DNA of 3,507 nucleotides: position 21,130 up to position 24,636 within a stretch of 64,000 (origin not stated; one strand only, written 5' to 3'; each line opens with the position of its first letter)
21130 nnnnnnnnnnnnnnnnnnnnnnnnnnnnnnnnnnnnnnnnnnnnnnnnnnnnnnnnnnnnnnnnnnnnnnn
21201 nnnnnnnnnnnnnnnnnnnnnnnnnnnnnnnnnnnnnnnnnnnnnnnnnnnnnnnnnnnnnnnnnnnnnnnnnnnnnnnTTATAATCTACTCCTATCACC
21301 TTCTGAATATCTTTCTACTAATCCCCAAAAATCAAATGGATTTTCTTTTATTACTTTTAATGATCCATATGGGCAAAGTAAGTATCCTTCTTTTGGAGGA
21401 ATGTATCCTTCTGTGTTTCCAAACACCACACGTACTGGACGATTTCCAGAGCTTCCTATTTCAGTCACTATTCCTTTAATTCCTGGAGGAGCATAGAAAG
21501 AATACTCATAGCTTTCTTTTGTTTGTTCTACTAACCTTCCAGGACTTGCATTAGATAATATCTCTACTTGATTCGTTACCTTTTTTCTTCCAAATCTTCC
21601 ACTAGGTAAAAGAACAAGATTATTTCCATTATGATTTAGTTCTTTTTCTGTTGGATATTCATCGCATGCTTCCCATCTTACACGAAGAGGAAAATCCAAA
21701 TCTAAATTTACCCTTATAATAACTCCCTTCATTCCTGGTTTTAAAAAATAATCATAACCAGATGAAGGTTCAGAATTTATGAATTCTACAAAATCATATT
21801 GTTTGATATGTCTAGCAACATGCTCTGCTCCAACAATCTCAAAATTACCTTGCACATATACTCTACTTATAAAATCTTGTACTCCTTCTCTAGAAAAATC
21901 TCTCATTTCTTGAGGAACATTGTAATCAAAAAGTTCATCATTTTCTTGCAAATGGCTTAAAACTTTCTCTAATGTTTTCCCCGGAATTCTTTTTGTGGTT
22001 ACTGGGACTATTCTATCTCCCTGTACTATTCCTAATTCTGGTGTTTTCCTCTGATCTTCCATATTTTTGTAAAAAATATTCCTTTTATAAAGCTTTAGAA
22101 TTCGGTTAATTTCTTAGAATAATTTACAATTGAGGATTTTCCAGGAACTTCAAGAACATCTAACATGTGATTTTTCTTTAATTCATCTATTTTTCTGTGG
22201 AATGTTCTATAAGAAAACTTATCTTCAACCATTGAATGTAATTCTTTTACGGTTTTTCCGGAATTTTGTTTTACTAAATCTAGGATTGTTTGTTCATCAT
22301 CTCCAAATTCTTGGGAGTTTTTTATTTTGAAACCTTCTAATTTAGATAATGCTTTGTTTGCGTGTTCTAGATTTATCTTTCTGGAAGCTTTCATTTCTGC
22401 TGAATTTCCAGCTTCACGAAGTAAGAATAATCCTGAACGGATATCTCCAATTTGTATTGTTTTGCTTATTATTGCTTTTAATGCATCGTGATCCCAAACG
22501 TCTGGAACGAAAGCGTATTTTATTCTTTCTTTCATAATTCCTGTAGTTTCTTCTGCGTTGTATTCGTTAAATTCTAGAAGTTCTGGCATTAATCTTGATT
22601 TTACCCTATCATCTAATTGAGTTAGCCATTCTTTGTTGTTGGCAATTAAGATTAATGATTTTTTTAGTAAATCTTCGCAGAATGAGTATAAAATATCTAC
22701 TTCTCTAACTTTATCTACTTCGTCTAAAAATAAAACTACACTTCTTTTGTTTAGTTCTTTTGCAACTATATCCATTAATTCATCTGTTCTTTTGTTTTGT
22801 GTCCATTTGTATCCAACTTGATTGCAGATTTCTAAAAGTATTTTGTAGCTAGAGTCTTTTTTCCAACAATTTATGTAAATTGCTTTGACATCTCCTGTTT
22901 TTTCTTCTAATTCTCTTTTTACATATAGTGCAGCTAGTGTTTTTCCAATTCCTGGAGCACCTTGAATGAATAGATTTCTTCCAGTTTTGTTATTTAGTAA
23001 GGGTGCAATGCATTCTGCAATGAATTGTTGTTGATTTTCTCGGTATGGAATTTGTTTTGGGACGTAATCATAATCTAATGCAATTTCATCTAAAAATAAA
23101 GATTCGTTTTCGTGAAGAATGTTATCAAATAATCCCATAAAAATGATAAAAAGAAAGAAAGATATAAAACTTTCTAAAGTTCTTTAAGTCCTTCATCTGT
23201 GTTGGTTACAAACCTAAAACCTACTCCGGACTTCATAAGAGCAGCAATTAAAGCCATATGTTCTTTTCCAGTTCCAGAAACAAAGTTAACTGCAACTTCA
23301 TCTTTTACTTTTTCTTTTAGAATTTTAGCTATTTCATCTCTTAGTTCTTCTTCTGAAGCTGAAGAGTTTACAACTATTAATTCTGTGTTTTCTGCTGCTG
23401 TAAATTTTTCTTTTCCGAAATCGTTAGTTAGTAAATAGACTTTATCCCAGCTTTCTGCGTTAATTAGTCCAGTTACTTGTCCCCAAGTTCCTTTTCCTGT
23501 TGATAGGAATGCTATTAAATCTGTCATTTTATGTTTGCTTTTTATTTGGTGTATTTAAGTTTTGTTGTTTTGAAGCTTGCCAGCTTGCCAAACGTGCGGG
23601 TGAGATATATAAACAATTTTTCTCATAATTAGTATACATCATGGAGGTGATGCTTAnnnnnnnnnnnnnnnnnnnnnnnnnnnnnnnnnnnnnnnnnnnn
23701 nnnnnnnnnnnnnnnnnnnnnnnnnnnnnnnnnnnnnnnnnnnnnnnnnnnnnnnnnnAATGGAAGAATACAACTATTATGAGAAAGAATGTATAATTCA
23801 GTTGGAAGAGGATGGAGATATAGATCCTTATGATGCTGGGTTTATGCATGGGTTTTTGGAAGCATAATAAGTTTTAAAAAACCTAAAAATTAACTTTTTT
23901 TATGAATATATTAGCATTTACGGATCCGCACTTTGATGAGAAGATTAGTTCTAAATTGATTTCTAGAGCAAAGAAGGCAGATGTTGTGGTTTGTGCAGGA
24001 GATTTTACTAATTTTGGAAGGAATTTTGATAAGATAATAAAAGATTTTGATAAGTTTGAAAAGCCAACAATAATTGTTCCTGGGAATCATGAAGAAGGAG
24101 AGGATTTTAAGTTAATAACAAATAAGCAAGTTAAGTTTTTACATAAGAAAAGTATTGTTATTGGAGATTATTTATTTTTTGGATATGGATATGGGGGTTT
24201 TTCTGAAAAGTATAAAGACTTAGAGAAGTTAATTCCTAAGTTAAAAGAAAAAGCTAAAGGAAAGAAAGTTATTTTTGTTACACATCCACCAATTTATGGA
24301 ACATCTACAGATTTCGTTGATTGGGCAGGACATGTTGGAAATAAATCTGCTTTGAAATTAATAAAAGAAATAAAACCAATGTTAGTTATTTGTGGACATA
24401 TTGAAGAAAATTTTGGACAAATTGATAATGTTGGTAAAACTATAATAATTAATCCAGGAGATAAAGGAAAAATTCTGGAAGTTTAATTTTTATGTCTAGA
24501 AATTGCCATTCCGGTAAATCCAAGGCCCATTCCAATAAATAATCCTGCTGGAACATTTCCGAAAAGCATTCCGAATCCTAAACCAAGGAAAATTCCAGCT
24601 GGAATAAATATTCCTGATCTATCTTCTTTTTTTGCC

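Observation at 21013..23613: Identical 19-bp GC-rich tandem-octamer element at fixed spacing upstream of two outward-facing promoters flanking the orc1/cdc6 island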

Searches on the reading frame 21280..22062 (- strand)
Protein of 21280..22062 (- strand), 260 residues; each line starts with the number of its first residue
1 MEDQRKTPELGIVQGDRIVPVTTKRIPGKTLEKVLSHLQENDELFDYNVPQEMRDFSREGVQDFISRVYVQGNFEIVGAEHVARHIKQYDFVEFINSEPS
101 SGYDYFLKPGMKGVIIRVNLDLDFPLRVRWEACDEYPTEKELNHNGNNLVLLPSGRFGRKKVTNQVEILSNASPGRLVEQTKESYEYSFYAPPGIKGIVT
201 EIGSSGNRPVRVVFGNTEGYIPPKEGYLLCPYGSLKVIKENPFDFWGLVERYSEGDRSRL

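Call 7: search_protein_families(library=pfam, proteins=[window:21280-22062:-], max_evalue=0.1)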
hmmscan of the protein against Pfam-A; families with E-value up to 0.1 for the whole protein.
window:21280-22062:- (260 aa): 0 families

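Call 42: search_protein_families(library=ncbifam, proteins=[window:21280-22062:-], max_evalue=0.1)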
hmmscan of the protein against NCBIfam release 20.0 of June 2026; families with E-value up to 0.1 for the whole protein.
window:21280-22062:- (260 aa): 0 families

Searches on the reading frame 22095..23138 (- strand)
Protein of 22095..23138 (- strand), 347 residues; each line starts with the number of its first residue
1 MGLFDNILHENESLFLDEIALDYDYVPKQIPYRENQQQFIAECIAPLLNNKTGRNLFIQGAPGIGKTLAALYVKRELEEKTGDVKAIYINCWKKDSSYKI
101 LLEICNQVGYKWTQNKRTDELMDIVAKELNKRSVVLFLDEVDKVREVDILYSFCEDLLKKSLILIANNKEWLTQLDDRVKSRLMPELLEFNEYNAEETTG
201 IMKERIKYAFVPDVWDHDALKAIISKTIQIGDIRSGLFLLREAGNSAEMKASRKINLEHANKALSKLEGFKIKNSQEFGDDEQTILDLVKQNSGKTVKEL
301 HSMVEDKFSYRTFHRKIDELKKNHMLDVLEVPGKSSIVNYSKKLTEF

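Call 7: search_protein_families(library=pfam, proteins=[window:22095-23138:-], max_evalue=0.1)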
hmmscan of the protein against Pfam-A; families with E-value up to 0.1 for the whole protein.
window:22095-23138:- (347 aa): 24 families
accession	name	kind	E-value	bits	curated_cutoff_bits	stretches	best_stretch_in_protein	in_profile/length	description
PF13401.12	AAA_22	-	5e-13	49.9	27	1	52-149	4-100/130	AAA domain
PF22703.2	Cdc6_lid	-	3.6e-11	43.2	27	1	201-263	3-66/68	Cdc6 AAA+ ATPase-type lid domain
PF13191.12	AAA_16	-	1.4e-07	32.6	32.6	1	30-156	2-158/167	AAA ATPase domain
PF00004.35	AAA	-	4e-07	31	21.2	1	58-180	3-119/131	ATPase family associated with various cellular activities (AAA)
PF00931.28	NB-ARC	-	3e-06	27.1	23.5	1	40-165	5-133/248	NB-ARC domain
PF24883.2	NPHP3_N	-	2.5e-05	25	24.8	1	51-97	20-64/164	Nephrocystin 3, N-terminal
PF05729.18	NACHT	-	6.2e-05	23.3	26.7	1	56-197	3-158/167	NACHT domain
PF07728.20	AAA_5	-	6.6e-05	23.4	22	1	55-175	1-108/139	AAA domain (dynein-related subfamily)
PF00270.35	DEAD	-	0.00063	20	26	1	42-89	6-51/167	DEAD/DEAH box helicase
PF13173.12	AAA_14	-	0.00073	20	27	1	54-149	3-79/129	AAA domain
PF02702.23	KdpD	-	0.001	19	26.1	1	56-143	7-93/210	Osmosensitive K+ channel His kinase sensor domain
PF04851.21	ResIII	-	0.0012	19.2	22.5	1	30-87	2-57/164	Type III restriction enzyme, res subunit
PF05621.17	TniB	-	0.0022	17.9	22.4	1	52-144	34-131/189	Bacterial TniB protein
PF05496.18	RuvB_N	-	0.0085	16.3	27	0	55-80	35-60/159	Holliday junction DNA helicase RuvB P-loop domain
PF09848.15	SLFN-g3_helicase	-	0.013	15.3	24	1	55-134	3-82/354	Schlafen group 3, DNA/RNA helicase domain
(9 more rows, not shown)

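Call 11: find_encoding_contigs(protein=window:22095-23138:-, flank=10000, max_places=10)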
Protein window:22095-23138:- (347 aa): 1 contig read that carries it; 1 place shown.
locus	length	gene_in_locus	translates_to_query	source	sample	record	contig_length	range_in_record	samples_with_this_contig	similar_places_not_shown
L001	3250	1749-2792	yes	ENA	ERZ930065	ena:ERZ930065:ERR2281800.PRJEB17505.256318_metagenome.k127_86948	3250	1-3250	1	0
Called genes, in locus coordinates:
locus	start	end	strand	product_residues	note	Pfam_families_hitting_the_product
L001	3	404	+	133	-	?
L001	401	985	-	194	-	PF00149:Metallophos, PF12850:Metallophos_2, PF14582:Metallophos_3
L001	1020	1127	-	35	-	-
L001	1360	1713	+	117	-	-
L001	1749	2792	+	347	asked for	PF13191:AAA_16 (weak), PF00931:NB-ARC (weak), PF13401:AAA_22, PF00004:AAA (weak), PF22703:Cdc6_lid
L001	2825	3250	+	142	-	?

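Call 42: search_protein_families(library=ncbifam, proteins=[window:22095-23138:-], max_evalue=0.1)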
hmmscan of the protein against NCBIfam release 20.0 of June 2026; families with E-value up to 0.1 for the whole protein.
window:22095-23138:- (347 aa): 14 families
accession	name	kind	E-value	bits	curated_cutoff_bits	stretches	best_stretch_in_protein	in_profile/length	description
NF001624.0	PRK00411.1-2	subfamily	3.9e-57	193.8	354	1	5-328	4-345/374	ORC1-type DNA replication protein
TIGR02928.1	TIGR02928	subfamily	6.1e-52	176.7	181.3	1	15-330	2-340/366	orc1/cdc6 family replication initiation protein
NF001625.0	PRK00411.1-3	equivalog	5.2e-41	140.7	501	1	3-272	10-296/415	ORC1-type DNA replication protein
NF001626.0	PRK00411.1-5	equivalog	1.4e-34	119.6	417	1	6-328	8-344/374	ORC1-type DNA replication protein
NF001623.0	PRK00411.1-1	equivalog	3.6e-29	101.7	311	1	10-268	13-294/411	ORC1-type DNA replication protein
TIGR00635.1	ruvB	equivalog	0.0013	17.8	299.05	0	50-81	27-58/305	Holliday junction branch migration DNA helicase RuvB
NF010248.0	PRK13695.1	equivalog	0.0054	16.5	156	1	55-91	5-41/180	NTPase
NF009067.0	PRK12402.1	equivalog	0.0064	15.5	317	0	43-90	26-73/340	replication factor C small subunit 2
NF001679.0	PRK00440.1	equivalog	0.018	14.1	303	1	27-79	14-65/322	replication factor C small subunit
TIGR03117.2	cas_csf4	equivalog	0.018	13.2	400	1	32-81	129-175/800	type IV CRISPR-associated DEAD/DEAH-box helicase Csf4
NF002122.0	PRK00962.1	equivalog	0.022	14.5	183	1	31-86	79-134/169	hypothetical protein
NF008729.0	PRK11747.1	equivalog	0.029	12.8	598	1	23-71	14-67/703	ATP-dependent DNA helicase DinG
NF040713.1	ZapE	equivalog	0.06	12.6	140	0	53-166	52-153/344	cell division protein ZapE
NF038214.1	IS21_help_AAA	equivalog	0.07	12.8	200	0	52-75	89-112/232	IS21-like element helper ATPase IstB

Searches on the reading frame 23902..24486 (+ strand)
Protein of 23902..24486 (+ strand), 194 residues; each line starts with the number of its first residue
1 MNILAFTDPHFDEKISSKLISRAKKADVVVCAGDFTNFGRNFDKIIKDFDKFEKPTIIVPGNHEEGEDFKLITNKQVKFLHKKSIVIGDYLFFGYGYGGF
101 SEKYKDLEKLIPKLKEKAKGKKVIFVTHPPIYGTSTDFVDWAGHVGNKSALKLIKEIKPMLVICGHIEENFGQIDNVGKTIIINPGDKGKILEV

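Call 7: search_protein_families(library=pfam, proteins=[window:23902-24486:+], max_evalue=0.1)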
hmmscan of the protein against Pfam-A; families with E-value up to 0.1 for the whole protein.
window:23902-24486:+ (194 aa): 4 families
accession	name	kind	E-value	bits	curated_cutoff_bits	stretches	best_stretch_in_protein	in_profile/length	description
PF00149.33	Metallophos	-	4e-16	60.4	21.5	1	1-167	1-188/191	Calcineurin-like phosphoesterase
PF12850.12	Metallophos_2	-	2.1e-12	47.8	27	1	1-187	1-134/154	Calcineurin-like phosphoesterase superfamily domain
PF14582.11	Metallophos_3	-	7.7e-10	39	28.2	1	42-187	78-238/259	Metallophosphoesterase, calcineurin superfamily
PF06180.16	CbiK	-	0.034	13.9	26.2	1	46-129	64-150/262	Cobalt chelatase (CbiK)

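Call 42: search_protein_families(library=ncbifam, proteins=[window:23902-24486:+], max_evalue=0.1)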
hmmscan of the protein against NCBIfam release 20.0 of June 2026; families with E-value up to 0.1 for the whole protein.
window:23902-24486:+ (194 aa): 8 families
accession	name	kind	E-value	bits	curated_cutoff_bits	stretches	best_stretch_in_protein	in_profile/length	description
TIGR00040.1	yfcE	subfamily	2.9e-09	37.2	56.25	1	1-78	1-80/158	YfcE family phosphodiesterase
NF008359.0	PRK11148.1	equivalog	9.4e-07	28.6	225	1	16-174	46-211/275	3',5'-cyclic-AMP phosphodiesterase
TIGR03729.1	acc_ester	subfamily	0.00017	21.1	148.25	1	22-87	29-98/239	putative phosphoesterase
NF050112.1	PhdiestSpdARhizob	equivalog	0.00076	19.2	400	1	23-73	37-89/264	2', 3'cyclic nucleotide phosphodiesterase SpdA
NF053862.1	DS9_1_antiphage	equivalog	0.012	14.5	420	1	10-64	225-288/486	anti-phage phosphoesterase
NF006988.0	PRK09453.1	equivalog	0.026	14.3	117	0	1-62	1-72/183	phosphodiesterase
TIGR04486.1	thiosulf_SoxB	equivalog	0.041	12.1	550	1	143-193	273-324/556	thiosulfohydrolase SoxB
TIGR01766.2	TIGR01766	domain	0.051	14.1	32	0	13-44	10-41/82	IS200/IS605 family accessory protein TnpB-related protein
